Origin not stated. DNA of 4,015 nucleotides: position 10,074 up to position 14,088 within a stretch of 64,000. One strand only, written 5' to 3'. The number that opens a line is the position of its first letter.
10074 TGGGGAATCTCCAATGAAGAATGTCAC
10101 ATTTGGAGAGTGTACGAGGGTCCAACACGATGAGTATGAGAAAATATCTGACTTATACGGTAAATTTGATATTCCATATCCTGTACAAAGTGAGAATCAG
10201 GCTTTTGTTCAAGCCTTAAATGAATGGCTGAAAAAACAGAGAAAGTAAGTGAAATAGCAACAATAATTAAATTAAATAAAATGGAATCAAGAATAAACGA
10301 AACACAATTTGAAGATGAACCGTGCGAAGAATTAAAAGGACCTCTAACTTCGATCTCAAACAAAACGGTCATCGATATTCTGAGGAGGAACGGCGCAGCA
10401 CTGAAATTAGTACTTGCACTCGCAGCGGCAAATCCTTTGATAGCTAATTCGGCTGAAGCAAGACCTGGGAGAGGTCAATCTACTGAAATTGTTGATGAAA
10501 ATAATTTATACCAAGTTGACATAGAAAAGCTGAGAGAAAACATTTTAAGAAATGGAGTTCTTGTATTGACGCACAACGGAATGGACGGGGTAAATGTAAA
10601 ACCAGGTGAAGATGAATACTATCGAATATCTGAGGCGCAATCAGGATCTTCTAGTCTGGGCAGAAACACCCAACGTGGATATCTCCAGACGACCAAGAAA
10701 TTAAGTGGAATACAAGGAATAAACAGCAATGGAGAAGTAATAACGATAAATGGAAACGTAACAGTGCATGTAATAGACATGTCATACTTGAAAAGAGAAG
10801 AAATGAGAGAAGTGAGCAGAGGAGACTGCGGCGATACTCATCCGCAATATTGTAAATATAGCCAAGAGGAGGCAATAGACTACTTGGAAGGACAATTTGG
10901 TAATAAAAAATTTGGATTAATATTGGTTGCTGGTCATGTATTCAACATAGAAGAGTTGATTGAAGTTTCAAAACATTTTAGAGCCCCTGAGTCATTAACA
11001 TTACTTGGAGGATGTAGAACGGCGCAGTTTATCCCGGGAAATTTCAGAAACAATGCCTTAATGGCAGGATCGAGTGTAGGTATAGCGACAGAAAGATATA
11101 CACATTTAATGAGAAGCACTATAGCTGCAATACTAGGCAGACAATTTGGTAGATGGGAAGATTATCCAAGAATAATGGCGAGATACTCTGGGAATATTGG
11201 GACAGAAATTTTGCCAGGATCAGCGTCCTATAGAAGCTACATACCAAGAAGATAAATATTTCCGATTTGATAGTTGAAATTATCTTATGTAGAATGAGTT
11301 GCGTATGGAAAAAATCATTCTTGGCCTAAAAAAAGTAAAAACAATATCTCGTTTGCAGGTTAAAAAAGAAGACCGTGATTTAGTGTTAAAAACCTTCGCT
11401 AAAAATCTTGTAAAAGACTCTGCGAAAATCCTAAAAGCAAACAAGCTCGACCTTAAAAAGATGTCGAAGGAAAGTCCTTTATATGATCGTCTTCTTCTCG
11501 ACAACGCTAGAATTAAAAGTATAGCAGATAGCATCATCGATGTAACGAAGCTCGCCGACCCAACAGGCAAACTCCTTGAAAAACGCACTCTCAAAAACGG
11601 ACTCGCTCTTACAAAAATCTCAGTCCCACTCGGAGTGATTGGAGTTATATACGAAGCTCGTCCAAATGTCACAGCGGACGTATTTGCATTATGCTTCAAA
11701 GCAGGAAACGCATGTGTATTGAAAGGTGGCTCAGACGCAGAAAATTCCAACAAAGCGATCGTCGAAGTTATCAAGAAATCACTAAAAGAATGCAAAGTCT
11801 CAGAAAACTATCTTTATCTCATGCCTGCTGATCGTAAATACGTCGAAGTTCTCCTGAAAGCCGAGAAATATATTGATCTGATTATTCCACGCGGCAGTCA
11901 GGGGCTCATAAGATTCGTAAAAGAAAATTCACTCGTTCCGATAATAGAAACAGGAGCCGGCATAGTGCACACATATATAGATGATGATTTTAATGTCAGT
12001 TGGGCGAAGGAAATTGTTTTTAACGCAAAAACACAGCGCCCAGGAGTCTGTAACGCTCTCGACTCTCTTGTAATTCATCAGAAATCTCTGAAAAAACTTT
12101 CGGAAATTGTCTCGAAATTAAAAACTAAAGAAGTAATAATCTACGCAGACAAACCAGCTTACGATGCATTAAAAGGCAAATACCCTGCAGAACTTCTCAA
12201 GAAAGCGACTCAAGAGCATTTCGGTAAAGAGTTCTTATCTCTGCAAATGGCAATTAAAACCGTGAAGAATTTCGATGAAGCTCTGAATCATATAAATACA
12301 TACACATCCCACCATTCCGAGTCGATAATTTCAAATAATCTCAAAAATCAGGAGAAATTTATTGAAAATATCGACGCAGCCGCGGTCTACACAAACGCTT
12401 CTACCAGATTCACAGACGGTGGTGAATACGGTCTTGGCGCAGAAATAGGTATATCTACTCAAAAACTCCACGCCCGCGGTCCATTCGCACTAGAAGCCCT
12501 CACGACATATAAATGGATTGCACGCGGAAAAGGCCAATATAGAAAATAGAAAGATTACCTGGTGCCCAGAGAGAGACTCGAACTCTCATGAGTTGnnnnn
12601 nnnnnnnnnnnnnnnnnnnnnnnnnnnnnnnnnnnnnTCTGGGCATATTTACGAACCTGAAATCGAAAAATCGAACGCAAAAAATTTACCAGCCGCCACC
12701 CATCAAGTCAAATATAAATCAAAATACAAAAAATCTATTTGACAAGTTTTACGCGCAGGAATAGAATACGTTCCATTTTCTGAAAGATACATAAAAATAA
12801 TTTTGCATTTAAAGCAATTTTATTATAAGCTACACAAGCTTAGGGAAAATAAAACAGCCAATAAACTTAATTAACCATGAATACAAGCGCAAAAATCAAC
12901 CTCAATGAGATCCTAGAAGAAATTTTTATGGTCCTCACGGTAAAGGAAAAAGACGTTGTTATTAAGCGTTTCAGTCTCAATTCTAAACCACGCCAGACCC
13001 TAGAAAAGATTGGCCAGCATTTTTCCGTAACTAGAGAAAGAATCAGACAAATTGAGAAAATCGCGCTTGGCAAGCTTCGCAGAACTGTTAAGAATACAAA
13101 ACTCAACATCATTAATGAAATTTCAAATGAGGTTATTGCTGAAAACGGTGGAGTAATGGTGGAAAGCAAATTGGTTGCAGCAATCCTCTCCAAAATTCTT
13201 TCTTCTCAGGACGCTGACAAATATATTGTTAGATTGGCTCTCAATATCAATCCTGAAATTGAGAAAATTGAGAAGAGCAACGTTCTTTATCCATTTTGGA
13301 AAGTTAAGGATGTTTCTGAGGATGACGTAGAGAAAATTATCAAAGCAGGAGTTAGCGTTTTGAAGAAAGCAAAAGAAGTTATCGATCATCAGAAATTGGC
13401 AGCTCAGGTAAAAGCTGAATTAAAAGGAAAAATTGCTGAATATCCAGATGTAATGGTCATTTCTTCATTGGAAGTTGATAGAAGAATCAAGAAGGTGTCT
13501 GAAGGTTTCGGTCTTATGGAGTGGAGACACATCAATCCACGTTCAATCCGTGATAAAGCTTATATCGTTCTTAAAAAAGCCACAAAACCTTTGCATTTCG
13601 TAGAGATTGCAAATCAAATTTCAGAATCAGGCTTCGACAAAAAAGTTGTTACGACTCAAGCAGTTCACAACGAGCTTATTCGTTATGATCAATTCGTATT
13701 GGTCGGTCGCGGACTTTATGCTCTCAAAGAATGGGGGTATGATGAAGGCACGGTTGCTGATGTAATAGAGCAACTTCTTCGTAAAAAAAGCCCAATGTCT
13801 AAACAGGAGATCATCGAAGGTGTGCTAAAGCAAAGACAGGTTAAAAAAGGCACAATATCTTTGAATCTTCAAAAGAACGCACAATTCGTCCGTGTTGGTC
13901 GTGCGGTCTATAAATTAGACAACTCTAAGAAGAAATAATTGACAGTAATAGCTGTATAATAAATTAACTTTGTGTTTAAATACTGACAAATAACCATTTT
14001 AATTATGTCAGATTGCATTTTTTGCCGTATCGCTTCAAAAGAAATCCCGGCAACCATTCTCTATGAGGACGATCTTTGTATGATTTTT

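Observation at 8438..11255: Three-gene envelope/secreted cassette with its own promoter, inserted inside the proline operon (proB-proC | cassette | proA)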

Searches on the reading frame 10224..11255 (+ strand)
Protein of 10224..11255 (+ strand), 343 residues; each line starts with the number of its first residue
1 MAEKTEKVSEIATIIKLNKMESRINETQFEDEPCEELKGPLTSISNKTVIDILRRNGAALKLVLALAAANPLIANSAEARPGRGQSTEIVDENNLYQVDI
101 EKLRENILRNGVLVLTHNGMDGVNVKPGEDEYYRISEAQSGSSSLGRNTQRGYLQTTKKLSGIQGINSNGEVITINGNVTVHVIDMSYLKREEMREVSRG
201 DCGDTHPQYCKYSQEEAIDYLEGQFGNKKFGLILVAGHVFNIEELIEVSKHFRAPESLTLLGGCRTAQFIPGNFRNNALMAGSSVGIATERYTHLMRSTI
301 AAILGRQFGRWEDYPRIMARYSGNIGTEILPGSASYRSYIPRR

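Call 3: search_protein_families(library=pfam, proteins=[window:10224-11255:+], max_evalue=0.1)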
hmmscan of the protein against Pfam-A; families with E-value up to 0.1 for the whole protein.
window:10224-11255:+ (343 aa): 0 families

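Call 8: search_protein_families(library=ncbifam, proteins=[window:10281-11255:+], max_evalue=0.1)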
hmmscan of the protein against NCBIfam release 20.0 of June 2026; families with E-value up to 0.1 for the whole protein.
window:10281-11255:+ (324 aa): 0 families

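Call 9: search_protein_families(library=phrogs, proteins=[window:10281-11255:+], max_evalue=0.1)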
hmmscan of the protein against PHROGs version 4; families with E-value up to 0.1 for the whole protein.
window:10281-11255:+ (324 aa): 0 families

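Call 12: search_solved_structures(query=window:10281-11255:+, max_evalue=10)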
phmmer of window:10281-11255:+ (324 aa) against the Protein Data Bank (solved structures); distinct sequences matched with E-value up to 10: 18.
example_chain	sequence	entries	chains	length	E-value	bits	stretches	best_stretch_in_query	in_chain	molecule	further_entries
3k7d_A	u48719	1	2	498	0.27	13.8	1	25-85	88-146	Glutamate-ammonia-ligase adenylyltransferase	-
1u77_A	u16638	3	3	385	0.63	12.6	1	230-306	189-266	Probable ammonium transporter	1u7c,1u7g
3c1j_A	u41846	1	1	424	0.64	12.6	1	230-306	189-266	Ammonia channel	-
3c1i_A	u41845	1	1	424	0.64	12.6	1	230-306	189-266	Ammonia channel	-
4nh2_A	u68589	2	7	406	0.83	12.2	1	230-306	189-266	Ammonia channel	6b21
2ns1_A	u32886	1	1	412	0.84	12.2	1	230-306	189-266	Ammonia channel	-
1xqe_A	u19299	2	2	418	0.86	12.2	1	230-306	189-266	Probable ammonium transporter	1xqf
2nuu_A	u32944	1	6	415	0.86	12.2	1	230-306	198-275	Ammonia channel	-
2npd_A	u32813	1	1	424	0.87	12.1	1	231-306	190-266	Ammonia channel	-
3c1h_A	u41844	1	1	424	0.87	12.1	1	230-306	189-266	Ammonia channel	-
2npe_A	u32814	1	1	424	0.87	12.1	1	230-306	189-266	Ammonia channel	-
2npg_A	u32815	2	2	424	0.87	12.1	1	230-306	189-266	Ammonia channel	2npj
2nmr_A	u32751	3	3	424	0.87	12.1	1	230-306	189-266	Ammonia channel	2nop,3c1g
2now_A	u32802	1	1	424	0.9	12.1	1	231-306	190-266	Ammonia channel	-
9cs5_A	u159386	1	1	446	0.91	12.1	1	231-306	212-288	Ammonium transporter AmtB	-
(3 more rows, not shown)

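Call 27: find_homologous_proteins(query=window:10281-11255:+, max_evalue=0.001)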
Query window:10281-11255:+ (324 aa): 6 proteins with E <= 0.001 among 5923 candidates.
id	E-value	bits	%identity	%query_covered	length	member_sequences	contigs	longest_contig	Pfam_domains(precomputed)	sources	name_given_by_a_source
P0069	2.3e-212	722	100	100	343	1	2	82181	-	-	-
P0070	7.3e-56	208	44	81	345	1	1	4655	-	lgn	-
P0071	1.6e-32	131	36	77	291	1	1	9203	-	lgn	-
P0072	3.1e-32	130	39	76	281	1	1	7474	-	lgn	-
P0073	2.9e-31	127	38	82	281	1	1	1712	-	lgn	-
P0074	6.0e-30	123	33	83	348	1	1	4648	-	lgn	-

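Call 44: predict_structure(alignment_id=A2)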
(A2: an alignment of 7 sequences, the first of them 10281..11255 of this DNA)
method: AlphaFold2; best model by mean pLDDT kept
length: 324 residues; sequences in the alignment: 7
mean_pLDDT: 67.4   pTM: 0.68
mean pLDDT of the five models: 67.4, 65.4, 64.4, 60.1, 44.8
residues with pLDDT >= 90: 44; 70-90: 136; 50-70: 51; < 50: 93
segments of 3 or more residues with pLDDT < 50: 1-45, 50-68, 120-124, 127-132, 175-182, 186-189
pLDDT, mean of each block of 10 residues (from residue 1): 32 27 33 45 46 32 37 69 92 86 56 66 47 63 74 77 82 48 49 77 88 88 87 93 87 85 83 82 88 86 70 85 59
secondary structure, 60 per line:
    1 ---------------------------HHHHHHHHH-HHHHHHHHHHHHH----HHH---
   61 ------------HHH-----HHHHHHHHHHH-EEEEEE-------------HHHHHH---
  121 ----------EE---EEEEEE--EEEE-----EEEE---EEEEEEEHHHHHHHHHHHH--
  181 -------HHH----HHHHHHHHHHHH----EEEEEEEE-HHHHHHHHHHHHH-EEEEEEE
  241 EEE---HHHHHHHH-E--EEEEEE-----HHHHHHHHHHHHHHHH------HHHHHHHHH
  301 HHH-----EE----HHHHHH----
elements in order: H28-36 H38-50 H81-91 E93-98 H112-117 E136-141 E144-147 E153-156 E160-166 H167-178 H195-206 E211-218 H220-232 E234-243 H247-254 E259-264 H270-285 H292-303 H315-320

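Call 49: fold_search(model_id=the predicted structure, library=pdb)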
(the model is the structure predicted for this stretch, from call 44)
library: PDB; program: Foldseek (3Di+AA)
matches with E <= 10: 808; with E <= 0.001: 0
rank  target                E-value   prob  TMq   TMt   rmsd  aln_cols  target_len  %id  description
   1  3g17_C                8.0e-03  0.75  0.19  0.21  11.0       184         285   12  Structure of putative 2-dehydropantoate 2-reductase from staphylococcus aureus (released 2009-03-24)
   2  8iwg_B                1.4e-02  0.44  0.22  0.23  13.2       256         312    9  Pseudomoans Aerugiona Wildtype Ketopantoate Reductase native structure (released 2024-04-03)
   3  8iwq_B                1.7e-02  0.47  0.23  0.24  12.5       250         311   11  Pseudomoans Aerugiona Native Ketopantoate Reductase with glycerol (released 2024-04-03)
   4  1q14                  1.7e-02  0.30  0.24  0.26  16.5       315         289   10  Structure and autoregulation of the yeast Hst2 homolog of Sir2 (released 2003-09-30)
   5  4ol9                  1.8e-02  0.66  0.20  0.22  11.5       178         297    9  Crystal Structure of putative 2-dehydropantoate 2-reductase PanE from Mycobacterium tuberculosis complexed with NADP and (released 2014-02-26)
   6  3g17_D                2.1e-02  0.54  0.19  0.21  11.4       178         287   12  Structure of putative 2-dehydropantoate 2-reductase from staphylococcus aureus (released 2009-03-24)
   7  4s3m_B                2.5e-02  0.51  0.19  0.23  11.3       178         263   11  Evidence of kinetic cooperativity in dimeric Ketopantoate Reductase from Staphylococcus aureus (released 2015-03-11)
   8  8iwg_A                2.7e-02  0.38  0.19  0.20  11.9       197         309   10  Pseudomoans Aerugiona Wildtype Ketopantoate Reductase native structure (released 2024-04-03)
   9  3g17_A                3.5e-02  0.47  0.19  0.21  11.5       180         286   12  Structure of putative 2-dehydropantoate 2-reductase from staphylococcus aureus (released 2009-03-24)
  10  8ix9_C                3.5e-02  0.41  0.21  0.22  13.2       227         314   11  Pseudomoans Aerugiona Wildtype Ketopantoate Reductase with NADPH (released 2024-04-03)
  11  9c60_D                4.5e-02  0.23  0.24  0.12  19.6       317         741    7  CryoEM structure of kainate receptor Gluk2 in apo state (released 2025-07-02)
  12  3hn2_B                4.8e-02  0.33  0.19  0.20  10.4       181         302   12  Crystal structure of 2-dehydropantoate 2-reductase FROM Geobacter metallireducens GS-15 (released 2009-06-09)
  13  8ix9_A                5.2e-02  0.69  0.18  0.19  10.7       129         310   14  Pseudomoans Aerugiona Wildtype Ketopantoate Reductase with NADPH (released 2024-04-03)
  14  9gp9_A                5.2e-02  0.14  0.20  0.26  13.8       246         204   12  Crystal Structure of Polyphosphate kinase 2-II (PPK2-II) from Lysinibacillus fusiformis bound to ADP (form I) (released 2025-07-16)
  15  3g17_G                7.1e-02  0.33  0.19  0.21  11.6       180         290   12  Structure of putative 2-dehydropantoate 2-reductase from staphylococcus aureus (released 2009-03-24)
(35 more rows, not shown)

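Call 50: search_protein_representatives(alignment_id=A2)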
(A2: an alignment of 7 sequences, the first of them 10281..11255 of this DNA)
Query: 7 sequences, 287 profile positions. Proteins with E-value up to 0.001 (for the whole library): 23; up to 1e-10: 5; up to 1e-30: 4. The best 23 are listed.
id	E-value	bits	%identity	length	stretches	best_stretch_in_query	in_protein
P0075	1.5e-130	451.0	-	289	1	13-286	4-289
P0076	4.3e-112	390.5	-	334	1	54-286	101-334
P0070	1.1e-101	356.3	-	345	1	9-286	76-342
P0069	2.2e-91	322.6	-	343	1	50-286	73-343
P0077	4.9e-12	62.1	-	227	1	133-282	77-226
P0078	4.2e-09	52.5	-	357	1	139-282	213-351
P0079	8.1e-09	51.6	-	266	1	77-284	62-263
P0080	1.0e-08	51.2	-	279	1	152-284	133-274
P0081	4.5e-08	49.1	-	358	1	142-283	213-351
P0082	1.5e-07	47.4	-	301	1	167-284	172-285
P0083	3.0e-07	46.4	-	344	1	139-284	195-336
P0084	5.3e-07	45.6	-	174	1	165-286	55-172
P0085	7.5e-07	45.1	-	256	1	141-282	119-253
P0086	4.5e-06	42.6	-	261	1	56-280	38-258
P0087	5.4e-06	42.3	-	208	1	157-280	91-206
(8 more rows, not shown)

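Call 52: search_protein_families(library=pfam, alignment_id=A4, max_evalue=0.05)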
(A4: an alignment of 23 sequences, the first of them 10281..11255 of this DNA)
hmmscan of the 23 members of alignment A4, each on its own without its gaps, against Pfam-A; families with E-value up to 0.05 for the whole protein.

A. member 1, window:10281-11255:+ (324 aa): 0 families

B. families by the number of members that match (of 23 scanned): 8 families
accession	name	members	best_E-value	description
PF10518.14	TAT_signal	4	1.8e-06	TAT (twin-arginine translocation) pathway signal sequence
PF13957.12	YafO_toxin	1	0.015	Toxin YafO, type II toxin-antitoxin system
PF22863.1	TraI_middle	1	0.016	TraI-like middle domain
PF08973.16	TM1506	1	0.017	Domain of unknown function (DUF1893)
PF19895.4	DUF6368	1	0.019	Family of unknown function (DUF6368)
PF25718.1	Mycobacteriophage_73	1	0.022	Mycobacteriophage L5 gene 73 protein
PF10399.14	UCR_Fe-S_N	1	0.031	Ubiquitinol-cytochrome C reductase Fe-S subunit TAT signal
PF12869.13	tRNA_anti-like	1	0.033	tRNA_anti-like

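Call 53: search_solved_structures(query=A4, max_evalue=10, show_alignments=2)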
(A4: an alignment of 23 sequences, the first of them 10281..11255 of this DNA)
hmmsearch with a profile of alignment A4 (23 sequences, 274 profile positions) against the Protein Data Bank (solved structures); distinct sequences matched with E-value up to 10: 2.
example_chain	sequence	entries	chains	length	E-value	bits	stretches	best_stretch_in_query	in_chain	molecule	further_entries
1o5i_A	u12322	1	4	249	0.65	12.8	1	76-158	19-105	3-oxoacyl-(acyl carrier protein) reductase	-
8iwh_Q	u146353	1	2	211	0.86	12.4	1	20-123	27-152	Photosystem II subunit, PsbQ.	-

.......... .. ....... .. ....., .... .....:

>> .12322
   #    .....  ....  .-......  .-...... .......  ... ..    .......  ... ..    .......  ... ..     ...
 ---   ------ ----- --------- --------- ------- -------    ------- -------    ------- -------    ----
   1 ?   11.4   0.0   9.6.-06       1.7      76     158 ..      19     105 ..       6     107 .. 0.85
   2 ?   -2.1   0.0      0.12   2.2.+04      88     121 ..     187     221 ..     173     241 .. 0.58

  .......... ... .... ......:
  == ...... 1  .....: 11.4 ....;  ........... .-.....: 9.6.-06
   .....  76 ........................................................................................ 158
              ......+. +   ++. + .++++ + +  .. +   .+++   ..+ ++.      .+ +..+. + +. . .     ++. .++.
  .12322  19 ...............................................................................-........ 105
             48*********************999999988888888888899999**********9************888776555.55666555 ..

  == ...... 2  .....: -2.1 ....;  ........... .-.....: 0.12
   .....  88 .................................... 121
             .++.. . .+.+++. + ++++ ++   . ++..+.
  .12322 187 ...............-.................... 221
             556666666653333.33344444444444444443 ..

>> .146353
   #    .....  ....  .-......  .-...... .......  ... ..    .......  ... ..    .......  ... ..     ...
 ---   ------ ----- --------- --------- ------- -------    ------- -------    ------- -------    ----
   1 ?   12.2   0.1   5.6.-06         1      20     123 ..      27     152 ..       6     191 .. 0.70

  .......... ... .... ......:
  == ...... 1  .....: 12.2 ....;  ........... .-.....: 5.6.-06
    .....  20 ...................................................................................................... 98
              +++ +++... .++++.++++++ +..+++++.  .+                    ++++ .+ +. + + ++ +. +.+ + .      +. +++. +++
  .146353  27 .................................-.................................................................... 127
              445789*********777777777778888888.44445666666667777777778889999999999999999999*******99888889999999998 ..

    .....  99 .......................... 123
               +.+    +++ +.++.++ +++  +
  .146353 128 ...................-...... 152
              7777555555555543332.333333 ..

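Call 86: search_protein_families(library=padloc, proteins=[window:10281-11255:+], max_evalue=0.01)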
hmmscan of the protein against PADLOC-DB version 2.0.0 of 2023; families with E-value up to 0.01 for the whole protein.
window:10281-11255:+ (324 aa): 0 families

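Call 87: search_dna_similar(query=window:10281-11255:+, collection=plasmids, mode=protein, max_evalue=0.001, max_rows=10)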
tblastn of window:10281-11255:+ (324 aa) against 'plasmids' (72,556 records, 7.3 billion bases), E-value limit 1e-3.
No match.

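Call 89: find_encoding_contigs(protein=P0079, flank=6000, max_places=3)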
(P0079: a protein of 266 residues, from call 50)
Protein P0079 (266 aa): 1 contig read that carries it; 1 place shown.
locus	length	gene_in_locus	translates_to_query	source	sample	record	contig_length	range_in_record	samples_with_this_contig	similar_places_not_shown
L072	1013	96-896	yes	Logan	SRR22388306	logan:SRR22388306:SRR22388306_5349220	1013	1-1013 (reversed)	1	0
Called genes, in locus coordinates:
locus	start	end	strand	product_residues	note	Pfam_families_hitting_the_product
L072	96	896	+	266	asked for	-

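Call 90: find_encoding_contigs(protein=P0080, flank=6000, max_places=3)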
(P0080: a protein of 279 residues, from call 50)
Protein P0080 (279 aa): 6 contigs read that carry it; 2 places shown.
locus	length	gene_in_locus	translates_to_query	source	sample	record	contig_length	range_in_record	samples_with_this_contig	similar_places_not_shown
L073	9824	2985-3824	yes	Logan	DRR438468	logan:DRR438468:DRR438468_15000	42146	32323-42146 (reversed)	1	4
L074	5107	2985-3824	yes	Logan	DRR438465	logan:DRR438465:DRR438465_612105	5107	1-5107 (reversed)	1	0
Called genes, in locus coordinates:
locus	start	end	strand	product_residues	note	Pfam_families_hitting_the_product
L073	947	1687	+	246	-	PF00483:NTP_transferase, PF01128:IspD (weak), PF12804:NTP_transf_3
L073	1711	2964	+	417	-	PF27218:MJ0043_C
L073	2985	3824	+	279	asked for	PF10518:TAT_signal (weak)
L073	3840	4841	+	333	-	PF00224:PK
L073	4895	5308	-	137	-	PF09997:DUF2238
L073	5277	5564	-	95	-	-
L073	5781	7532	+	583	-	PF01807:Zn_ribbon_DnaG, PF08275:DNAG_N, PF01751:Toprim, PF13155:Toprim_2, PF13362:Toprim_3 (weak), PF13662:Toprim_4, PF10410:DnaB_bind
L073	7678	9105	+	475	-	PF03979:Sigma70_r1_1, PF00140:Sigma70_r1_2, PF04542:Sigma70_r2, PF04539:Sigma70_r3, PF04545:Sigma70_r4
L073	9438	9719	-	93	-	PF00708:Acylphosphatase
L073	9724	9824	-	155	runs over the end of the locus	PF00578:AhpC-TSA, PF08534:Redoxin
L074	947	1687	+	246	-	PF00483:NTP_transferase, PF01128:IspD (weak), PF12804:NTP_transf_3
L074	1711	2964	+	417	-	PF27218:MJ0043_C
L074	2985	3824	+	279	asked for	PF10518:TAT_signal (weak)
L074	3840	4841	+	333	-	PF00224:PK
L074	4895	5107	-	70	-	?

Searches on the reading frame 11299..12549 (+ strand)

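Call 3: search_protein_families(library=pfam, proteins=[window:11299-12549:+], max_evalue=0.1)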
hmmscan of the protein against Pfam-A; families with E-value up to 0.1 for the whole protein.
window:11299-12549:+ (416 aa): 1 family
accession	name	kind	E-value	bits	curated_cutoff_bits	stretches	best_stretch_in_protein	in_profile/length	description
PF00171.27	Aldedh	-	9.4e-13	47.9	23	2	26-271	53-289/461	Aldehyde dehydrogenase family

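Call 8: search_protein_families(library=ncbifam, proteins=[window:11299-12549:+], max_evalue=0.1)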
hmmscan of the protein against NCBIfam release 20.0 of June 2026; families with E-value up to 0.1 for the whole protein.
window:11299-12549:+ (416 aa): 16 families
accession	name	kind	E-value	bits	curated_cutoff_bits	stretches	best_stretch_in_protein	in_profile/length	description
NF001221.0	PRK00197.1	equivalog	1e-156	521.9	289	1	19-416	22-418/418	glutamate-5-semialdehyde dehydrogenase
TIGR00407.1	proA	equivalog_domain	4.6e-134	447.2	317.45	1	20-405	10-398/398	glutamate-5-semialdehyde dehydrogenase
TIGR01092.1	P5CS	equivalog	3.9e-94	316.3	796.75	1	21-413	305-693/715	delta l-pyrroline-5-carboxylate synthetase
NF047625.1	AcylSulfactDhSauS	equivalog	1.5e-14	53.7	600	2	103-267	95-260/464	acylating sulfoacetaldehyde dehydrogenase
NF010378.0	PRK13805.1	equivalog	7.6e-11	40.6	951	1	103-274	103-276/872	bifunctional acetaldehyde-CoA/alcohol dehydrogenase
TIGR02518.1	EutH_ACDH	equivalog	2.1e-09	36.8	620.1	1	36-276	34-269/488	acetaldehyde dehydrogenase (acetylating)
NF050084.1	pip_6_carb_DH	equivalog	6.6e-09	35.2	730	1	79-273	83-285/475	L-piperidine-6-carboxylate dehydrogenase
NF052305.1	DioxValDhHalo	equivalog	3.8e-07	29.4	750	1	316-369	389-442/483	2,5-dioxovalerate dehydrogenase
NF040648.1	lactal_redase_Meth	equivalog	5.2e-06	25.7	650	1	80-271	98-294/463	lactaldehyde dehydrogenase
NF011927.0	PRK15398.1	subfamily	1.3e-05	24.1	403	1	99-274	119-295/465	aldehyde dehydrogenase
NF042993.1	AlphKGSA_gudD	equivalog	1.6e-05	23.9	770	1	316-369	389-442/481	alpha-ketoglutaric semialdehyde dehydrogenase GucD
NF006915.0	PRK09406.1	equivalog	0.0071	15.3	730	1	308-369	359-420/457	NADP-dependent succinic semialdehyde dehydrogenase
NF050026.1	AcaldDHExaC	equivalog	0.013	14.1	900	0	302-385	390-473/503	acetaldehyde dehydrogenase ExaC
NF011965.0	PRK15437.1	equivalog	0.036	13.6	459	0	231-278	51-97/260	histidine ABC transporter substrate-binding protein HisJ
NF045735.1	PaDhStyDPseudo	equivalog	0.044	12.4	850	0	319-368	395-444/483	phenylacetaldehyde dehydrogenase StyD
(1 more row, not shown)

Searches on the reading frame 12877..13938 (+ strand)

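Call 3: search_protein_families(library=pfam, proteins=[window:12877-13938:+], max_evalue=0.1)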
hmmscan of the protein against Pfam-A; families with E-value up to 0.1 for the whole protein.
window:12877-13938:+ (353 aa): 7 families
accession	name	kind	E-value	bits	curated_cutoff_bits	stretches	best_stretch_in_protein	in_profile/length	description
PF04545.22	Sigma70_r4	-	1.4e-11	44.2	24.1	1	19-68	4-49/50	Sigma-70, region 4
PF05066.19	HARE-HTH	-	3.7e-09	37.3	25.9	1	223-286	2-71/71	HB1, ASXL, restriction endonuclease HTH domain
PF22915.1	ARMH5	-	0.00081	20.2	27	0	281-331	15-66/92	Armadillo-like helical domain-containing protein 5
PF23159.1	WH_Rok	-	0.029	14.9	27.6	0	159-194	6-41/58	Repressor Rok winged helix domain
PF24706.1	DUF7669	-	0.054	14.1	23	0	293-334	6-48/75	Domain of unknown function (DUF7669)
PF21982.2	RecX_HTH1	-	0.067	13.6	26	0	283-300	23-40/40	RecX, first three-helix domain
PF16007.11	DUF4777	-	0.094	13.4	34.4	0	293-323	6-36/66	Domain of unknown function (DUF4777)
